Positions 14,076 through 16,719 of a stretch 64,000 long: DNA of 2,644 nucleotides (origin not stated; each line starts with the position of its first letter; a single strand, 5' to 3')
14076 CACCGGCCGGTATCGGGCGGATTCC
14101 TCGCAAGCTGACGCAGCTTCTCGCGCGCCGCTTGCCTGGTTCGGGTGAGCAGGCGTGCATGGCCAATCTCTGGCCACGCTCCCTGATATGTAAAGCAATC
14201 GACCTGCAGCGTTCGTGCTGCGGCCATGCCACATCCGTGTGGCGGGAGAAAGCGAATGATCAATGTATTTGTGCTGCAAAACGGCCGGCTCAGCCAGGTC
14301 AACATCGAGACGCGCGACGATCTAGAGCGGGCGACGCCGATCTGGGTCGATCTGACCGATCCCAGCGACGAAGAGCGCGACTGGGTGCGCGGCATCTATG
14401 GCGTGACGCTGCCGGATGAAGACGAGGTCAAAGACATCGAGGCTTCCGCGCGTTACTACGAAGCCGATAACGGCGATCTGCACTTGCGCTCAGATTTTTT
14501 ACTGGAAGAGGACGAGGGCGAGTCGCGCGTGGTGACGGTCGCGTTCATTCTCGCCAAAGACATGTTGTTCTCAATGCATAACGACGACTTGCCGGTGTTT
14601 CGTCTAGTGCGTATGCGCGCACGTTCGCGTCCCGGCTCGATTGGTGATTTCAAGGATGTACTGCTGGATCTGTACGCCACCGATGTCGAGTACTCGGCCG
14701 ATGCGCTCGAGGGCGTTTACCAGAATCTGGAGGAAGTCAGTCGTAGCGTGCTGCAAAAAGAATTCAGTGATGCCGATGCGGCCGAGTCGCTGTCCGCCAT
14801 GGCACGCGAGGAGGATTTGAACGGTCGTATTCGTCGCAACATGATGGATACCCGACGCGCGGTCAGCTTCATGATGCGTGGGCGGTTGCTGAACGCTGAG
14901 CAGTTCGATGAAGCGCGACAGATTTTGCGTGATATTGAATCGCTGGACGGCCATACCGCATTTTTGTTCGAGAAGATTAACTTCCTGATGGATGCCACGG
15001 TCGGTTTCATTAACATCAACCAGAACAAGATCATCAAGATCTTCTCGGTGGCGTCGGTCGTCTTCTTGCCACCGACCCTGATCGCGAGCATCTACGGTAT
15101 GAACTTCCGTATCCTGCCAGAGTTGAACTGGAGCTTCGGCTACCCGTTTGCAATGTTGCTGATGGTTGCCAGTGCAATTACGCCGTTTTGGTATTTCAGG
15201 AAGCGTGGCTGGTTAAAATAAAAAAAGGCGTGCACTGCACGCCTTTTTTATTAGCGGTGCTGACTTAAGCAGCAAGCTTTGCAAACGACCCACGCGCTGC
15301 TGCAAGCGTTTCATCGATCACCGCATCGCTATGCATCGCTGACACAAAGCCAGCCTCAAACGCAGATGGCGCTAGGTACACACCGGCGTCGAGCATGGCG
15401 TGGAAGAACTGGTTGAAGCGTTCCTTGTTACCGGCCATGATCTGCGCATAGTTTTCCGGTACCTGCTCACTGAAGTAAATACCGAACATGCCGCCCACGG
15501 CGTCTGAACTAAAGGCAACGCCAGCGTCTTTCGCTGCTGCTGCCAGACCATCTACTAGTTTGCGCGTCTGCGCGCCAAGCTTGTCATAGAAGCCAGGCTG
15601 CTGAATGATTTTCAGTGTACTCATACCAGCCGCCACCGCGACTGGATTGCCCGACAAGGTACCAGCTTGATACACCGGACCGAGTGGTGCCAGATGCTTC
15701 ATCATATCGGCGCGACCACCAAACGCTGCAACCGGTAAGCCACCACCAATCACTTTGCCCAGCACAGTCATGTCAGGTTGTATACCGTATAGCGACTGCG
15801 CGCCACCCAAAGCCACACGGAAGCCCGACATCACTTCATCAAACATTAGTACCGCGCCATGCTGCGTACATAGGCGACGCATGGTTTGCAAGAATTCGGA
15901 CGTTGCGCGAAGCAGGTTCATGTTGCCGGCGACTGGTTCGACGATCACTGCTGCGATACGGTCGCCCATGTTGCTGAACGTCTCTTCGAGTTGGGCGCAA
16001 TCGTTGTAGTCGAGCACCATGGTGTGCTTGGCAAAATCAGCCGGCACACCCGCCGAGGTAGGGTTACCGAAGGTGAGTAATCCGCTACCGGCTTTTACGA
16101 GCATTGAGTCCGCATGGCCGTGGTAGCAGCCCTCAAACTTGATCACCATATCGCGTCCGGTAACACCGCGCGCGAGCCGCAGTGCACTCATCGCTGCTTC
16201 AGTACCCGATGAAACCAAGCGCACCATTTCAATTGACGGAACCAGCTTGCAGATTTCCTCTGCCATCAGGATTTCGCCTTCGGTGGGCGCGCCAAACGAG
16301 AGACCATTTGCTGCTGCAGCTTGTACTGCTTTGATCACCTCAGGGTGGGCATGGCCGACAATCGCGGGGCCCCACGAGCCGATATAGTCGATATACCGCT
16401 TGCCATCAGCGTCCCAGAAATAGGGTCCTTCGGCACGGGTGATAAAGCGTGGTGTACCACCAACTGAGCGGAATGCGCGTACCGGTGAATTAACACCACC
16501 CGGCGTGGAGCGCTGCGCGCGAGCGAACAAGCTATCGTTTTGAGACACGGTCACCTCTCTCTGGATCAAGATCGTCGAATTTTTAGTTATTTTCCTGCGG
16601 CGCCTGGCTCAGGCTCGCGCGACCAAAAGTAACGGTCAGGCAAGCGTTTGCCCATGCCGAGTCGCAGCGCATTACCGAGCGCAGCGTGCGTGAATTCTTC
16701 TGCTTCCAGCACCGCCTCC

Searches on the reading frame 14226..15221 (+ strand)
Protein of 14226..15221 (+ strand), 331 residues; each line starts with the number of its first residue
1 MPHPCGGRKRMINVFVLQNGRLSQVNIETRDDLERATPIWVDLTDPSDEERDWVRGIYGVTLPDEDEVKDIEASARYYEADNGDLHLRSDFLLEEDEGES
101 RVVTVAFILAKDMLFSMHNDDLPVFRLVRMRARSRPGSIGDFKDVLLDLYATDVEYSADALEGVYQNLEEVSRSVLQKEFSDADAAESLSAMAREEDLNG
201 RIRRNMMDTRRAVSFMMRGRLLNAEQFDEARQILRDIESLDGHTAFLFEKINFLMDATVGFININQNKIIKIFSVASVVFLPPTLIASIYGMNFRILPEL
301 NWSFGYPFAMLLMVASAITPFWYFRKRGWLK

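Call 62: search_protein_families(library=pfam, proteins=[window:14226-15221:+], max_evalue=0.01)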
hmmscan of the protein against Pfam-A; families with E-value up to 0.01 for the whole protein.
window:14226-15221:+ (331 aa): 1 family
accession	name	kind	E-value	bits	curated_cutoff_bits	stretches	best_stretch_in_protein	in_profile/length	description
PF01544.23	CorA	-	1.6e-56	192.2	27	1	38-326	4-292/292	CorA-like Mg2+ transporter protein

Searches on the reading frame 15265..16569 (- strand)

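Call 62: search_protein_families(library=pfam, proteins=[window:15265-16569:-], max_evalue=0.01)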
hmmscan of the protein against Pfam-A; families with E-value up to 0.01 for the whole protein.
window:15265-16569:- (434 aa): 2 families
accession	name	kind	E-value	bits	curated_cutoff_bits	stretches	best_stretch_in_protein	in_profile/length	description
PF00202.27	Aminotran_3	-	3e-76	257.2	30.5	1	39-402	9-374/403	Aminotransferase class-III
PF00155.27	Aminotran_1_2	-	0.0038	16.9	19.7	0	77-404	21-336/361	Aminotransferase class I and II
